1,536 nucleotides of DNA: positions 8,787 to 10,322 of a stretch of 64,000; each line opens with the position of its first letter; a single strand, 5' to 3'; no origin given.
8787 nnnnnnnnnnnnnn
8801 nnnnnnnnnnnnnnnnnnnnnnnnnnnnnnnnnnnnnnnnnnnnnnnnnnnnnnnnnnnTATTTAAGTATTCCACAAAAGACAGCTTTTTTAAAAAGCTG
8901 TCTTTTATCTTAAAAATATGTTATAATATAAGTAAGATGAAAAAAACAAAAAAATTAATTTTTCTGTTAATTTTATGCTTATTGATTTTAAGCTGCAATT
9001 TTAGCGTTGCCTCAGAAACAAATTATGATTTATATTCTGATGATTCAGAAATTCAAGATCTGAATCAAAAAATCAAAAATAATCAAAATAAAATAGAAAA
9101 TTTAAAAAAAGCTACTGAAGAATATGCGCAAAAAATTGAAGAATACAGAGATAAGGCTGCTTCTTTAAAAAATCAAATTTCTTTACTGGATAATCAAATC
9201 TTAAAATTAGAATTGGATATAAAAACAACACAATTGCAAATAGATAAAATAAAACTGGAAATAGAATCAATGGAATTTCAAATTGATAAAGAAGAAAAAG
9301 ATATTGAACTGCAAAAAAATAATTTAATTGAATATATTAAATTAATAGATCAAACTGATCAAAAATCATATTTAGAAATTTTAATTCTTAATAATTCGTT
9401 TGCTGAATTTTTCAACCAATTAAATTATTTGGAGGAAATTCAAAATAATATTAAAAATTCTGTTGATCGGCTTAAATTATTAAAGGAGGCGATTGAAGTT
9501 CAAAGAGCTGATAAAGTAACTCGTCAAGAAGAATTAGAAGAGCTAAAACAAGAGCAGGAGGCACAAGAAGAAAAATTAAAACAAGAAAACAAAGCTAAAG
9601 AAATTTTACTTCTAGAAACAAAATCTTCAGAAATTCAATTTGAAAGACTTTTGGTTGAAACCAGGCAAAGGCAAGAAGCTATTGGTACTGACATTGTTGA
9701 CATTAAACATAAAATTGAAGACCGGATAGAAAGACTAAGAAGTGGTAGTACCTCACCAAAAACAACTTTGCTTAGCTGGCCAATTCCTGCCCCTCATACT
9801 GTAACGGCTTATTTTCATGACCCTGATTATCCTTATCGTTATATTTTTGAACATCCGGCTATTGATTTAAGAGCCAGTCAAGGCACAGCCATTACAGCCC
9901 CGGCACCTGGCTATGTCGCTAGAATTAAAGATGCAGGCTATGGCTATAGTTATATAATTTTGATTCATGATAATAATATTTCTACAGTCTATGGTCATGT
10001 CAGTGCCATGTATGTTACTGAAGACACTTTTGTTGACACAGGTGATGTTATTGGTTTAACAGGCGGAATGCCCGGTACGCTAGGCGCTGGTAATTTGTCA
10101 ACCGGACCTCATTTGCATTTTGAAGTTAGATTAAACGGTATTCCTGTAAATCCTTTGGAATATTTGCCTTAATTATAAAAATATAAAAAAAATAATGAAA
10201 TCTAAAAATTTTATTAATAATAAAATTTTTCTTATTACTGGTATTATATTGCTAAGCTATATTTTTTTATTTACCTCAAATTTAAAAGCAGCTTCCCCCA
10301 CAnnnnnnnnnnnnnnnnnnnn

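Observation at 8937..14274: Tandem array of pilin-module/peptidoglycan-hydrolase fusions: three paralogs share a VirB2/TrbC-like N-terminal module but carry NlpC/P60, 3D and M23 domains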

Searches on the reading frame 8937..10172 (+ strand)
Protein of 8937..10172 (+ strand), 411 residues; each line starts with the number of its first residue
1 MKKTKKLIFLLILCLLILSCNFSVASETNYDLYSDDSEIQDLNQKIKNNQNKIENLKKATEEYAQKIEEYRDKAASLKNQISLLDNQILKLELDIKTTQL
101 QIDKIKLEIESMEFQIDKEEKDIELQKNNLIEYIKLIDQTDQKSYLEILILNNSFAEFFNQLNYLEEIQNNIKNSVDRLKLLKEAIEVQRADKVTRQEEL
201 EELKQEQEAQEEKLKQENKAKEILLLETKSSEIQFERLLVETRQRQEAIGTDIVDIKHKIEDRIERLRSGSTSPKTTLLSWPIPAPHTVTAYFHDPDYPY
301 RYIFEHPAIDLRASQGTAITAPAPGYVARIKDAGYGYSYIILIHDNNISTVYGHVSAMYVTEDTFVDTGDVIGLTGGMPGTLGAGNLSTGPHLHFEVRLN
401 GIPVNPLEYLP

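Call 4: search_protein_families(library=pfam, proteins=[window:8937-10172:+], max_evalue=1)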
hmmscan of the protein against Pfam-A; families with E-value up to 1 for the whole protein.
window:8937-10172:+ (411 aa): 6 families
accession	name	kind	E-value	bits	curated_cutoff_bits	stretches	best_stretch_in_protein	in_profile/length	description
PF01551.29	Peptidase_M23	-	1.7e-22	79.9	28.7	1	306-406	3-96/96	Peptidase family M23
PF14584.11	DUF4446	-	0.003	18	27.4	1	8-83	10-84/150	Protein of unknown function (DUF4446)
PF11932.13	DUF3450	-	0.0066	16.2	32.6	1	13-106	5-92/241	Protein of unknown function (DUF3450)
PF14712.11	Snapin_Pallidin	-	0.049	14.5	29.6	1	41-91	31-81/89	Snapin/Pallidin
PF13786.12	DUF4179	-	0.082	13.8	30.1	1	3-68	5-64/94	Domain of unknown function (DUF4179)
PF20205.3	DUF6567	-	0.088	13.2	27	1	1-45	1-45/123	Family of unknown function (DUF6567)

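Call 5: search_protein_families(library=ncbifam, proteins=[window:8937-10172:+], max_evalue=1)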
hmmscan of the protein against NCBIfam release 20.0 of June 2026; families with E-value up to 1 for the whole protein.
window:8937-10172:+ (411 aa): 29 families (the best 25 are shown)
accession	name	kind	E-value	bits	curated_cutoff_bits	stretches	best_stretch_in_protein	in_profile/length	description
NF052530.1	Heli_ShapePgp3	exception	9.5e-16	57.7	300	1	305-410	166-264/270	peptidoglycan metallopeptidase Pgp3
NF008123.1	PRK10871.1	equivalog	4.2e-12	46.2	311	1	307-411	266-363/365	murein hydrolase activator NlpD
NF053738.1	S2SprSpoIIQBc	equivalog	7.1e-12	45.5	250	1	310-410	126-223/232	stage II sporulation protein SpoIIQ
NF053825.1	PdgNdpepShyA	equivalog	1.2e-11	44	700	1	305-407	295-390/425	peptidoglycan DD-endopeptidase ShyA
NF041208.1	celldiv_DipM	equivalog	1.4e-11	44.3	740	1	308-410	321-417/419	cell division endopeptidase DipM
NF008652.0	PRK11649.1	equivalog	9.6e-11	41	341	1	303-407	310-407/439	murein DD-endopeptidase MepM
NF008644.1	PRK11637.1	equivalog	3e-10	39.6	270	2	49-266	2-219/385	murein hydrolase activator EnvC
NF052529.1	PG_M23_Pgp6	exception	2.4e-09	36.4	600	1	306-409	335-431/452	peptidoglycan metallopeptidase Pgp6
NF052336.1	PdgHdaseHSB100310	equivalog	8.5e-09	35.2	500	1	279-401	35-145/316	peptidoglycan hydrolase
NF053824.1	PdgNdpepShyC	equivalog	2.5e-08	33.3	700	1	305-406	295-389/429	peptidoglycan DD-endopeptidase ShyC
NF040883.1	amid_act_ActS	equivalog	3.1e-08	33.2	375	1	308-411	138-234/242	amidase activator ActS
NF047755.1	LIC_10271_M23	exception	1e-05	25.4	180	1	306-373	117-184/207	LIC_10271 family cell wall hydrolase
NF050804.1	CellDivDipMCaul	equivalog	1.3e-05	24.2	900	1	309-399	531-615/634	cell division endopeptidase DipM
TIGR02168.1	SMC_prok_B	equivalog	0.0001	20.2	567.35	1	34-250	676-930/1181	chromosome segregation protein SMC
NF047657.1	CellWlHdaseLepto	equivalog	0.00011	21.8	400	1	305-374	127-196/221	hypothetical protein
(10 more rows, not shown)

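Call 98: search_protein_families(library=phrogs, proteins=[window:8937-10172:+], max_evalue=0.01)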
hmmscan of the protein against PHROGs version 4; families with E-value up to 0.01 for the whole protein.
window:8937-10172:+ (411 aa): 23 families
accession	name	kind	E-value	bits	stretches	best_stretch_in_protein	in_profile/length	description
phrog_7767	-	other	1.7e-15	58.3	1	288-410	5-119/194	metallo-endopeptidase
phrog_21656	-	other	3.9e-15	55.9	1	44-410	400-743/1022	peptidase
phrog_16615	-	other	1.6e-14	54.6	1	279-407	396-514/529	peptidase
phrog_167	-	tail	1.7e-10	40.3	1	302-396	1211-1291/1555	tail length tape measure protein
phrog_8809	-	unknown function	1.8e-10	39.4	1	305-407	1289-1390/2317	-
phrog_36429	-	unknown function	6.2e-10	38.4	1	304-410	128-233/1159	-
phrog_14988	-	other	2.8e-09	38.1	1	282-408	9-137/272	peptidase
phrog_6700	-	lysis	2.9e-09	35.4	1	29-409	2343-2723/2898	endolysin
phrog_10030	-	tail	3.1e-09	35.7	1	305-407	1913-2015/2105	tail length tape measure protein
phrog_37190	-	other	1.5e-08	35.4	1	297-410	131-238/244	peptidase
phrog_28672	-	other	3.4e-07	30.2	1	297-400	279-376/397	metallo-endopeptidase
phrog_4070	-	tail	4.9e-07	29.2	1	306-405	625-717/989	tail length tape measure protein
phrog_28394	-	unknown function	6.3e-07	29.8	1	309-411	206-301/303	-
phrog_8537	-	unknown function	1.1e-06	29.2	1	305-402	15-105/384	-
phrog_5453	-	unknown function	2.2e-06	27.9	1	305-401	593-693/863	-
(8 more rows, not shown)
